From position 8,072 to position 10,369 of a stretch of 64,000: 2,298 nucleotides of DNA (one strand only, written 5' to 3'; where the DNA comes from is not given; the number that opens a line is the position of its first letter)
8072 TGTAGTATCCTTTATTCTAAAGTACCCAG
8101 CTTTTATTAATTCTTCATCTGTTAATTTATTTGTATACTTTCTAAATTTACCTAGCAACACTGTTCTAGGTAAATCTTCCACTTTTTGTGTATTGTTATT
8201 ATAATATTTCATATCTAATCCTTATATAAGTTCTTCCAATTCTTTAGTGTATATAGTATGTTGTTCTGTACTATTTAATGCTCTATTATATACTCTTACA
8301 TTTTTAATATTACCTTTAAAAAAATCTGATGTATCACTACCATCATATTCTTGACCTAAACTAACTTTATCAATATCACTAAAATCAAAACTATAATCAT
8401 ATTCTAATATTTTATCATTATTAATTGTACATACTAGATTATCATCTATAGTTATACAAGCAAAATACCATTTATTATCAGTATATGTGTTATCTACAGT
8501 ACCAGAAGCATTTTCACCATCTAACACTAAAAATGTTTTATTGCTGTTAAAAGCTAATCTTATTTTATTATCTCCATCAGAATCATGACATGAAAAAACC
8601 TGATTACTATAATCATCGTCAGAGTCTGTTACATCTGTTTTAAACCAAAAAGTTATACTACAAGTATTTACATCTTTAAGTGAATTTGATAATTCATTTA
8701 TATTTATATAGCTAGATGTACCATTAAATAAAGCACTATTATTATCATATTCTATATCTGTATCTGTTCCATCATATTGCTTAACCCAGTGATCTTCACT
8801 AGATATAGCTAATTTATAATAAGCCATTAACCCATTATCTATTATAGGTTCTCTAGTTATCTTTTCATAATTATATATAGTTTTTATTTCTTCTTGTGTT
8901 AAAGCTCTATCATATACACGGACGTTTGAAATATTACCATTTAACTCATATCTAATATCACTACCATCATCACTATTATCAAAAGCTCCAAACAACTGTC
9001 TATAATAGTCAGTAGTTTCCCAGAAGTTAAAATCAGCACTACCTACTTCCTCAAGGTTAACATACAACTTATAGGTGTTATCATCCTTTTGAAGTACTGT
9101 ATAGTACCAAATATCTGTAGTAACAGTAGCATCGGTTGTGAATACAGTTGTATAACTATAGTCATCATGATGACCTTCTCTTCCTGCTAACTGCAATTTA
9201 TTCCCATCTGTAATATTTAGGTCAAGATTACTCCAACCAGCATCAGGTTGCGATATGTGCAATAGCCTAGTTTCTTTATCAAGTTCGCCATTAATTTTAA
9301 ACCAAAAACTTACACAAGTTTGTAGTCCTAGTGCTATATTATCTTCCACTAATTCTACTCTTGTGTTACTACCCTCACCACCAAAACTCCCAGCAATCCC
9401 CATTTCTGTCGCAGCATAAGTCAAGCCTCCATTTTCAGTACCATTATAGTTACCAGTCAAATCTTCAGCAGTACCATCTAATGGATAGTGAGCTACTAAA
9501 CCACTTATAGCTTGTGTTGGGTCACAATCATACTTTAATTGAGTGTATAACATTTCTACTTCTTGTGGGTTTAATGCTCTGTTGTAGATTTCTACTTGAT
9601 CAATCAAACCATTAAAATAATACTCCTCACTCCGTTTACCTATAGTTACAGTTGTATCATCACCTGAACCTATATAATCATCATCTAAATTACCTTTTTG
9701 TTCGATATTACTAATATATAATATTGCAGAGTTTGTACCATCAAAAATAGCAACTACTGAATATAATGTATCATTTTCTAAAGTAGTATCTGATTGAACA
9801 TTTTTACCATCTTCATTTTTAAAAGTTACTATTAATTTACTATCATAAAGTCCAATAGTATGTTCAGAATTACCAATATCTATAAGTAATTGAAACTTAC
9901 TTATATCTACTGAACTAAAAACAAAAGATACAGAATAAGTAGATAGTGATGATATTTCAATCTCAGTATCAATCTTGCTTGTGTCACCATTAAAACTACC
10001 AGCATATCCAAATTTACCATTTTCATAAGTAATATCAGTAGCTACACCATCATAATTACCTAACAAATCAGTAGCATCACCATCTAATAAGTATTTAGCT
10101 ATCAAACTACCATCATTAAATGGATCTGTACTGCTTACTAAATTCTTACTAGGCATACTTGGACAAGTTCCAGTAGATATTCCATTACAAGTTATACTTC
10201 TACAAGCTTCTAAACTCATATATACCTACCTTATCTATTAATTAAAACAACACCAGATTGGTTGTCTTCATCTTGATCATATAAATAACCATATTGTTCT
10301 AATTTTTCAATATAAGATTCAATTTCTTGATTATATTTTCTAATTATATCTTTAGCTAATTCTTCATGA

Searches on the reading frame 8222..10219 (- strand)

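Call 22: search_protein_families(library=phrogs, proteins=[window:8222-10219:-], max_evalue=0.001)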
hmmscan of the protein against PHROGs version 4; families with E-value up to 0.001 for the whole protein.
window:8222-10219:- (665 aa): 4 families
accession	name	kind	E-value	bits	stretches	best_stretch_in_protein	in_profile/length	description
phrog_8510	-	head and packaging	3.7e-19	69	3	278-451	733-899/1348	virion structural protein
phrog_22373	-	unknown function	7.2e-13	48.8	2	143-227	336-424/688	-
phrog_21809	-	unknown function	8.3e-05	23.1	0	75-228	76-227/235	-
phrog_36859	-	unknown function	0.00065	19.5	0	197-245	424-467/500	-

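Call 48: search_protein_families(library=pfam, proteins=[window:8222-10219:-], max_evalue=0.001)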
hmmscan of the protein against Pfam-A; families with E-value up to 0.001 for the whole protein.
window:8222-10219:- (665 aa): 3 families
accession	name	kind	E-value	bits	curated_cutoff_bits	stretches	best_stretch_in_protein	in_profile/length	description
PF13385.13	Laminin_G_3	-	7.3e-45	153.2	27.6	3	283-446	2-151/151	Concanavalin A-like lectin/glucanases superfamily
PF02973.23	Sialidase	-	9.2e-13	48.6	26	1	372-449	108-185/189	Sialidase, N-terminal domain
PF00354.24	Pentaxin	-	4e-08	33.6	25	0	421-455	139-173/194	Pentaxin family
